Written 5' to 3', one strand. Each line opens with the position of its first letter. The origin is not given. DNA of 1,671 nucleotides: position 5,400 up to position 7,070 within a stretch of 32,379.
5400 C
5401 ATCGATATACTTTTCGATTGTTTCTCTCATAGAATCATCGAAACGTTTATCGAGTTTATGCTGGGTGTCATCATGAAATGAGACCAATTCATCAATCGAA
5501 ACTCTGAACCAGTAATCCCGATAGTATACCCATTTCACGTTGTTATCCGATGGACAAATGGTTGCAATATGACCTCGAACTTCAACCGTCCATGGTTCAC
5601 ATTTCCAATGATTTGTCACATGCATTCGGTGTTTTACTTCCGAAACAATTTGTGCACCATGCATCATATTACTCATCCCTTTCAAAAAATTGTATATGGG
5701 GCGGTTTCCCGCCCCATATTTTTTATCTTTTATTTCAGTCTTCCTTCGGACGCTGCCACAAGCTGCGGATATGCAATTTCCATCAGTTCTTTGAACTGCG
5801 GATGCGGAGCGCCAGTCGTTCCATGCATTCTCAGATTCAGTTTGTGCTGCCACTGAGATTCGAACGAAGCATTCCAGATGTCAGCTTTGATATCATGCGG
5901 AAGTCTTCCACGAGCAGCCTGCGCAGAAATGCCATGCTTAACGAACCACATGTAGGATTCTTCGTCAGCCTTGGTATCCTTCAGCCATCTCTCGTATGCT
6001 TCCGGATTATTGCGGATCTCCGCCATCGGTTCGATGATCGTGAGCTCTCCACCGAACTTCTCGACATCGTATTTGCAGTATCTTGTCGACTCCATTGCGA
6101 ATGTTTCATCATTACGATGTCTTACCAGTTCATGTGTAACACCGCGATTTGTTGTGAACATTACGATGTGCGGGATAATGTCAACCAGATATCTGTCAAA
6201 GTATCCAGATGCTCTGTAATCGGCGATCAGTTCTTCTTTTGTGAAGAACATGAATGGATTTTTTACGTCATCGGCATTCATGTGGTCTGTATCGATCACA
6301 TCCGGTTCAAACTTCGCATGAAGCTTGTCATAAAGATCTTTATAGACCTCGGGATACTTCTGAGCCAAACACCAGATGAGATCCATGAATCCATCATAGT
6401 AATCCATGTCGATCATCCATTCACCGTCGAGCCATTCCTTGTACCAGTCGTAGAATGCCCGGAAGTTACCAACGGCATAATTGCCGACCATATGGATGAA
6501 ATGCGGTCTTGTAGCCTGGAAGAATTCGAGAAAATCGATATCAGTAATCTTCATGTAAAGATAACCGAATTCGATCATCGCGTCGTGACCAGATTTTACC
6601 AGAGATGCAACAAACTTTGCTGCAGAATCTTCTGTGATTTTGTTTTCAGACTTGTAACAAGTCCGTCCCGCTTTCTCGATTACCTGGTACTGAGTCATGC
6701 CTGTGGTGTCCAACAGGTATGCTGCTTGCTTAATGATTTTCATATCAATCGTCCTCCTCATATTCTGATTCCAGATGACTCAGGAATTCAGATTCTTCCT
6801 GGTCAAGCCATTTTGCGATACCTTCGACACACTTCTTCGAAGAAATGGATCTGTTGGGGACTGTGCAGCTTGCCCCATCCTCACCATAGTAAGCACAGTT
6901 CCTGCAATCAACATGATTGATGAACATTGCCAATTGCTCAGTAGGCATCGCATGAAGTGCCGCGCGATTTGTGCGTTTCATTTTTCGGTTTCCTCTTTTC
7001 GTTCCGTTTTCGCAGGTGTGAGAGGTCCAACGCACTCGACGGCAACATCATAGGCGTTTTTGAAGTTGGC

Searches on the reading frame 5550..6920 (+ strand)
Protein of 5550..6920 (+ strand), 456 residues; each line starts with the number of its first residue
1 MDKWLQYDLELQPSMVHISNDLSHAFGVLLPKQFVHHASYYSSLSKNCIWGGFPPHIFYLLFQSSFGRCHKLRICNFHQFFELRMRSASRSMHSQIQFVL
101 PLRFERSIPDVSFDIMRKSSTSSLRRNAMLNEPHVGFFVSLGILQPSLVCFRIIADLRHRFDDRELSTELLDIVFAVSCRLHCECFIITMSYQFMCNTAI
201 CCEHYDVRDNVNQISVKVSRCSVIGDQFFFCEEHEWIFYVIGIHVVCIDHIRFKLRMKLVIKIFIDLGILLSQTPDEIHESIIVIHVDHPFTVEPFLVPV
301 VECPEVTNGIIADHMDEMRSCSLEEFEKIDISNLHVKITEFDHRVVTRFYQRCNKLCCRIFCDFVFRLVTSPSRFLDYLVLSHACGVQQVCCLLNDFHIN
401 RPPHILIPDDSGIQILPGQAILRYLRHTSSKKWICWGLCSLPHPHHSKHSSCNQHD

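Call 109: search_dna_similar(query=window:5550-6920:+, collection=phages, mode=protein, max_rows=8, max_evalue=0.001)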
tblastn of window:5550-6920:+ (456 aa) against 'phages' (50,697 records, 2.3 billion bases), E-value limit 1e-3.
No match.

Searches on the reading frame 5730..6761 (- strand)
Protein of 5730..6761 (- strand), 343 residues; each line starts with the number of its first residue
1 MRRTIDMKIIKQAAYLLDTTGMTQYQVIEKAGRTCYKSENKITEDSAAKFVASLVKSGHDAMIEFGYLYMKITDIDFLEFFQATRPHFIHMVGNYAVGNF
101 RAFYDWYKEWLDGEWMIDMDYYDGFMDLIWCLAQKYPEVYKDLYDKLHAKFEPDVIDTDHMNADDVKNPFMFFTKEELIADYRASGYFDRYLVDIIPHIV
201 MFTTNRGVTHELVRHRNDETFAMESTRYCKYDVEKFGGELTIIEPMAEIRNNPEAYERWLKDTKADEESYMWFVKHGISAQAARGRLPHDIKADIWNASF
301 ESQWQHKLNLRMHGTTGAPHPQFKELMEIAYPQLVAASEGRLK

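Call 13: search_protein_families(library=phrogs, proteins=[window:5730-6761:-], max_evalue=0.001)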
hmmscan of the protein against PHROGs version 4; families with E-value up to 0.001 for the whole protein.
window:5730-6761:- (343 aa): 3 families
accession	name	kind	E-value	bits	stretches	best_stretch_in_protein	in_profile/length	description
phrog_85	-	DNA, RNA and nucleotide metabolism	2.6e-10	40.5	1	203-324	437-562/866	thymidylate synthase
phrog_22708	-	DNA, RNA and nucleotide metabolism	2.1e-05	25.1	1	201-235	96-130/242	thymidylate synthase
phrog_10644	-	DNA, RNA and nucleotide metabolism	0.00079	20.6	0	256-330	67-136/160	thymidylate synthase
